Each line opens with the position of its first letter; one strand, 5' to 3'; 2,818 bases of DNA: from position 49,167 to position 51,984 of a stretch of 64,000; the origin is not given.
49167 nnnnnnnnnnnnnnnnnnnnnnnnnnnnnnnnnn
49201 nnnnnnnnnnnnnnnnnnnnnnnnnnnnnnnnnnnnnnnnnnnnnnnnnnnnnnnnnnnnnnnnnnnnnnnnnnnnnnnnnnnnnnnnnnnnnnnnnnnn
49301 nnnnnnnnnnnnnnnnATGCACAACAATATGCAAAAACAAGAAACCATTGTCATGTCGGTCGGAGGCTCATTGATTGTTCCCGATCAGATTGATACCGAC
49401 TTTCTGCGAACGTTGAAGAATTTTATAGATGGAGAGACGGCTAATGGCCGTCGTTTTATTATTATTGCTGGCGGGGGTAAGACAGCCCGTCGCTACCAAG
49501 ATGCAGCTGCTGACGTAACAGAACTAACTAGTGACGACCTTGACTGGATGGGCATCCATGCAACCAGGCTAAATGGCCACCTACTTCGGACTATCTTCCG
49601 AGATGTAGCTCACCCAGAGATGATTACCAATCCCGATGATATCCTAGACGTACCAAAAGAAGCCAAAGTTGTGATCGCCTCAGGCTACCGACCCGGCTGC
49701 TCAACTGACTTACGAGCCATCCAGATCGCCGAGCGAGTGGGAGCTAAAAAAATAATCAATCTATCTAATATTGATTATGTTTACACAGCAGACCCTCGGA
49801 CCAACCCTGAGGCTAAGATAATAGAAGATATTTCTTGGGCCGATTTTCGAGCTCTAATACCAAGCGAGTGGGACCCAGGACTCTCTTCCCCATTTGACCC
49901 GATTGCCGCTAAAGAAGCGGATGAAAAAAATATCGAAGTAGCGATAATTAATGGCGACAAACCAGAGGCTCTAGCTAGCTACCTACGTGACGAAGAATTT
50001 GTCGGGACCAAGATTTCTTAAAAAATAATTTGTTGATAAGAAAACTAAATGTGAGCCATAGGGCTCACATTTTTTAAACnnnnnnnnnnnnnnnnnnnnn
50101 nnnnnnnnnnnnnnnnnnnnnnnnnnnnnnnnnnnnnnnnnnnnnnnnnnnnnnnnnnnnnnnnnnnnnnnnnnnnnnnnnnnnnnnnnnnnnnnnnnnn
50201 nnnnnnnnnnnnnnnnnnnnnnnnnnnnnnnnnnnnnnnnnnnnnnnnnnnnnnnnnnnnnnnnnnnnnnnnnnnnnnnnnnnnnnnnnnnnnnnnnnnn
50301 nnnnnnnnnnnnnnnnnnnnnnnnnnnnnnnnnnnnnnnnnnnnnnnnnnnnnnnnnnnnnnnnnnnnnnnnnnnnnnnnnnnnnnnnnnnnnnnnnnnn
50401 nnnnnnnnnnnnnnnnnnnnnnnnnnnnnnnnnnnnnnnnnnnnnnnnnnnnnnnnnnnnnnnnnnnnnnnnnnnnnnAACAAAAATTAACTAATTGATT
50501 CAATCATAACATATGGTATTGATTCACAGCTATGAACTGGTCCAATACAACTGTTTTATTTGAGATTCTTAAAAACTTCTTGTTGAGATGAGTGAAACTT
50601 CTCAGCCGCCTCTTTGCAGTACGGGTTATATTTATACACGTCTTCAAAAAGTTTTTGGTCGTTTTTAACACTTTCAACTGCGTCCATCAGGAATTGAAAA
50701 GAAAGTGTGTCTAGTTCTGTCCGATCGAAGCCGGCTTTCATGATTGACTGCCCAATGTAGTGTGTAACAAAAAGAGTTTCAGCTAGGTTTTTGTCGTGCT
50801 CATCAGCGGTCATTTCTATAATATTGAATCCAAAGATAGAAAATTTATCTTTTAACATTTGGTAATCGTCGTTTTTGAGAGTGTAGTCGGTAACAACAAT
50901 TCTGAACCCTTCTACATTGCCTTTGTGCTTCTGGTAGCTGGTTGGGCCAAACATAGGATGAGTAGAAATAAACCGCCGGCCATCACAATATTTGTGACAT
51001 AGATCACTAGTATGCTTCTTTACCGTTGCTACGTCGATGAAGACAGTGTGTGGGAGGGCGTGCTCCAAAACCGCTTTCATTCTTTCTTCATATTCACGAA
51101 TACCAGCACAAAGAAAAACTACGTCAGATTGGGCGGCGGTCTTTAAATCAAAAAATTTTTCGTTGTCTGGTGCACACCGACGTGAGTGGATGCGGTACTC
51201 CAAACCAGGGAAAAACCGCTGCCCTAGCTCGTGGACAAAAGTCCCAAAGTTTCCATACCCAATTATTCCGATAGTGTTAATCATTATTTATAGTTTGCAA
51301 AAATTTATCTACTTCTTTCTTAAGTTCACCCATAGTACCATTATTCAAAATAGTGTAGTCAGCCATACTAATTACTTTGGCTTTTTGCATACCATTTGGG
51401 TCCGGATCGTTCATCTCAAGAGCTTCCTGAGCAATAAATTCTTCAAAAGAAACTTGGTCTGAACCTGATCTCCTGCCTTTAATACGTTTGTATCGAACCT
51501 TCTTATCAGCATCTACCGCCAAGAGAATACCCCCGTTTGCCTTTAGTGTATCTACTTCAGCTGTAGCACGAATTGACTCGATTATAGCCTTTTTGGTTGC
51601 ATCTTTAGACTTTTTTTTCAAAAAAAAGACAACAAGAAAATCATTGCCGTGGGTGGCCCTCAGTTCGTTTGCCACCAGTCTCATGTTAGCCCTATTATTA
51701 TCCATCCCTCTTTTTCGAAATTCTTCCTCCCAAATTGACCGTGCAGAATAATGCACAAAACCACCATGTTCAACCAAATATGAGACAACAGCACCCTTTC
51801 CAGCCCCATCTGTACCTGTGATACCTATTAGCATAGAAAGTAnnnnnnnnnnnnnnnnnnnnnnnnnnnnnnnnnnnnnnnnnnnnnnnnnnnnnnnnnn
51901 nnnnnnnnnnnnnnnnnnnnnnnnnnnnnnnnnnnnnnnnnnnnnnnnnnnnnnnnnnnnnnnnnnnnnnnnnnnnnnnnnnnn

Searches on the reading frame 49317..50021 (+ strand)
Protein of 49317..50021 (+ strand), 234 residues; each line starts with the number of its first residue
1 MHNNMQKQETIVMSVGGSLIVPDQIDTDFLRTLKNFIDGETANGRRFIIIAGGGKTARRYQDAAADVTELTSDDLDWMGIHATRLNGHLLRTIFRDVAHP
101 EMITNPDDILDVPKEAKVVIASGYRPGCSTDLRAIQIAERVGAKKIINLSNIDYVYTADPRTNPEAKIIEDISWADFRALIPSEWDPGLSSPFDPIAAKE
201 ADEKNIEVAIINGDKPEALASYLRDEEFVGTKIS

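Call 6: search_protein_families(library=pfam, proteins=[window:49317-50021:+], max_evalue=0.1)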
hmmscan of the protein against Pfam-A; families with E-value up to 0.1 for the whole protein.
window:49317-50021:+ (234 aa): 1 family
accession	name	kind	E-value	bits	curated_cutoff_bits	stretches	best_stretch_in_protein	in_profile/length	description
PF00696.33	AA_kinase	-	6.8e-28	98.4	24.9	1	10-212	2-234/234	Amino acid kinase family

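Call 16: find_related_loci(query=window:49317-50021:+, collection=genome_contigs, flank=10000)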
Query window:49317-50021:+ (234 aa) in genome_contigs; peptide patterns used: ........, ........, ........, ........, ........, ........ (x = any residue, [..] = any of these).
173 stretches matched a pattern; 54 encode a relative of the query (tblastn E <= 1e-3); 54 distinct loci.
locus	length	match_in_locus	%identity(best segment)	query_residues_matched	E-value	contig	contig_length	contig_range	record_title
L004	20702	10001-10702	89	1-234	1e-140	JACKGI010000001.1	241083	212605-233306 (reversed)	MAG: Candidatus Nomurabacteria bacterium isolate HK-STAS-PATE-30 HK-STAS-PATE-30_1, whole genome shotgun sequence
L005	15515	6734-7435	85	1-234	2e-134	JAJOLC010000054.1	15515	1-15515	MAG: Candidatus Paceibacterota bacterium isolate MAG-712 c_000000000099, whole genome shotgun sequence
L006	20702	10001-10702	82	1-234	4e-129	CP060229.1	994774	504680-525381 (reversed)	MAG: Candidatus Nomurabacteria bacterium isolate HK-STAS-PATE-25 chromosome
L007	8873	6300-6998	81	1-233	3e-126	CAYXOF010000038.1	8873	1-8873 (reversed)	MAG TPA_asm: uncultured Candidatus Saccharibacteria bacterium isolate SRP118108_co4_490 genome assembly, contig: NODE_81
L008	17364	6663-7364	80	1-234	1e-125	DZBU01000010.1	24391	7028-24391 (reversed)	MAG TPA_asm: Candidatus Elulimicrobium sp. isolate SulCav_PC08_66_47_31 SulCav_PC08-66_1322_length_24391_cov_17.917982,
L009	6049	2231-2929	77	1-233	3e-122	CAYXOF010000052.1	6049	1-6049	MAG TPA_asm: uncultured Candidatus Saccharibacteria bacterium isolate SRP118108_co4_490 genome assembly, contig: NODE_15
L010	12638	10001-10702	78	1-234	4e-120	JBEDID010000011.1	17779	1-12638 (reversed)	MAG: Candidatus Parcubacteria bacterium isolate NASQAN2015_010_A_bin.14 scaffold_000131, whole genome shotgun sequence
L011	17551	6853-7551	75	1-233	1e-119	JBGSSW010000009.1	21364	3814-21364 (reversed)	MAG: Candidatus Paceibacteria bacterium isolate JTS-AC391 k141_360425, whole genome shotgun sequence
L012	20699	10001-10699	75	3-234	1e-116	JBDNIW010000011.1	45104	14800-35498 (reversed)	MAG: Candidatus Paceibacterota bacterium isolate metabat2.26_sub.ELB k141_469709, whole genome shotgun sequence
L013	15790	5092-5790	75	3-234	1e-116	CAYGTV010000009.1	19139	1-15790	MAG TPA_asm: uncultured Candidatus Saccharibacteria bacterium isolate ERP117304_co2_145 genome assembly, contig: NODE_23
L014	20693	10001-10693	74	3-233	3e-115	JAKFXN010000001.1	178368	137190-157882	MAG: Candidatus Parcubacteria bacterium isolate ND3_Bin_27 ND3_0000006, whole genome shotgun sequence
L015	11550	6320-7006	73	5-233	3e-114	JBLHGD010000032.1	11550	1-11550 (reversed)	MAG: Candidatus Azotimanducaceae bacterium isolate 3300054976_96 Ga0535667_0010359, whole genome shotgun sequence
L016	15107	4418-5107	75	5-233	2e-113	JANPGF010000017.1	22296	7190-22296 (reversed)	MAG: Candidatus Kaiserbacteria bacterium isolate VAR_69_metabat_401 VAR_69_k141_3501808, whole genome shotgun sequence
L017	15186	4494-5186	71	3-233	3e-112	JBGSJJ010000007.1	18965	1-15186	MAG: Candidatus Paceibacteria bacterium isolate JTS-AC154 k141_3824563, whole genome shotgun sequence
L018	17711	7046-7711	77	2-223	8e-112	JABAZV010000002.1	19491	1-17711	MAG: Patescibacteria group bacterium isolate HE327_NSB044 NODE_3670_length_19491_cov_5.751132, whole genome shotgun sequ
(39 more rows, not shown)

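Call 50: find_related_loci(query=window:49317-50021:+, collection=metagenome_contigs, flank=10000)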
Query window:49317-50021:+ (234 aa) in metagenome_contigs; peptide patterns used: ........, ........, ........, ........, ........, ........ (x = any residue, [..] = any of these).
262 stretches matched a pattern; 101 encode a relative of the query (tblastn E <= 1e-3); the best 80 are kept; 80 distinct loci.
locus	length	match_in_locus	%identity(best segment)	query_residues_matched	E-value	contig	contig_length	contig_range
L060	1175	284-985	88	1-234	4e-152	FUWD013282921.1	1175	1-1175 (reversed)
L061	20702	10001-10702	88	1-234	2e-138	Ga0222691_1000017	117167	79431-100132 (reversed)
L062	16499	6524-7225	81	1-234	7e-131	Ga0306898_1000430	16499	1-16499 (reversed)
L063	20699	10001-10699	81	1-233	3e-126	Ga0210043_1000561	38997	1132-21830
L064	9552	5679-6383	82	1-234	2e-125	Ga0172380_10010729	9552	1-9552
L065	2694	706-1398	79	5-234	4e-128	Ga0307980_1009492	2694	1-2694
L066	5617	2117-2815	77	1-233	3e-122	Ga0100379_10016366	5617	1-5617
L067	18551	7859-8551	78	5-234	7e-121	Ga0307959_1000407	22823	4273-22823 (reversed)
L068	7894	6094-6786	78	5-234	6e-121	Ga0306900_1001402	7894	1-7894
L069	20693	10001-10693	78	5-234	7e-121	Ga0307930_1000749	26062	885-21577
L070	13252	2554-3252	76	3-234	8e-120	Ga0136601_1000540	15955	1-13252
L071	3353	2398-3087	77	5-233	3e-122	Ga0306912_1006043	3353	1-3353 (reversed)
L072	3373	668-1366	76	3-234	4e-121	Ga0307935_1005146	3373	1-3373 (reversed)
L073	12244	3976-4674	75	3-234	1e-117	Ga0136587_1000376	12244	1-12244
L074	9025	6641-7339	76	3-234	3e-117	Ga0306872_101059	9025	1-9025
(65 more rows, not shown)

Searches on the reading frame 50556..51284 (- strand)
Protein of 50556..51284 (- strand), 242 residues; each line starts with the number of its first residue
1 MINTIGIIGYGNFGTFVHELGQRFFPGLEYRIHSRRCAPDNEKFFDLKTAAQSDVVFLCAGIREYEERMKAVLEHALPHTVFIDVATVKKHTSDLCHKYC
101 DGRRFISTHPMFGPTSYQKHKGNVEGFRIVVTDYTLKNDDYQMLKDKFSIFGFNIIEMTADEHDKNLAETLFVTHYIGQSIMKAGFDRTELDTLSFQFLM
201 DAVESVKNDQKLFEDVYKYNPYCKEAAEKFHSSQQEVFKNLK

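Call 6: search_protein_families(library=pfam, proteins=[window:50556-51284:-], max_evalue=0.1)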
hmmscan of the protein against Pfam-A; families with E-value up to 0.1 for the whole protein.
window:50556-51284:- (242 aa): 5 families
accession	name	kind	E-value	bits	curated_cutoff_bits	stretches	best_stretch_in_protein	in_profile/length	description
PF02153.23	PDH_N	-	1.2e-10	41.5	26.5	1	46-120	39-113/154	Prephenate dehydrogenase, nucleotide-binding domain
PF03807.23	F420_oxidored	-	0.00066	20.7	21.6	1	48-86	54-92/94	NADP oxidoreductase coenzyme F420-dependent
PF02826.25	2-Hacid_dh_C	-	0.02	14.7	25.1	1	4-86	38-127/178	D-isomer specific 2-hydroxyacid dehydrogenase, NAD binding domain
PF20463.3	PDH_C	-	0.035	14.9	22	0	160-237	2-84/102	Prephenate dehydrogenase, dimerization domain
PF19266.4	CIS_tube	-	0.074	13.2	27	0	177-225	46-94/158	Contractile injection system tube protein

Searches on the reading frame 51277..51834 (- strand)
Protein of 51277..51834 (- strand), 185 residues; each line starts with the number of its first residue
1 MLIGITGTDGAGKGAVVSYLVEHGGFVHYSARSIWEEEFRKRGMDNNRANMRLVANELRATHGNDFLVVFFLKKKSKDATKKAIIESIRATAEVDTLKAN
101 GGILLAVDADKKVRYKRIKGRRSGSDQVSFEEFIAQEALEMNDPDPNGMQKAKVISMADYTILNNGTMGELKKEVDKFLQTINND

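Call 6: search_protein_families(library=pfam, proteins=[window:51277-51834:-], max_evalue=0.1)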
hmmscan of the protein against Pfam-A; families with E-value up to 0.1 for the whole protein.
window:51277-51834:- (185 aa): 4 families
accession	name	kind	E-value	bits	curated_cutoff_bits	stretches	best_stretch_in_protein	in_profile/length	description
PF13238.12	AAA_18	-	6.4e-11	43.2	29.4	1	3-125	1-115/128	AAA domain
PF13207.12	AAA_17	-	2.7e-08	34.6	27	1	6-132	1-134/136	AAA domain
PF21448.3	DNMK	-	0.01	15.9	27.1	0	53-112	141-199/232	Deoxynucleotide monophosphate kinase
PF00106.31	adh_short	-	0.013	15.4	26.6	1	24-105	10-88/195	short chain dehydrogenase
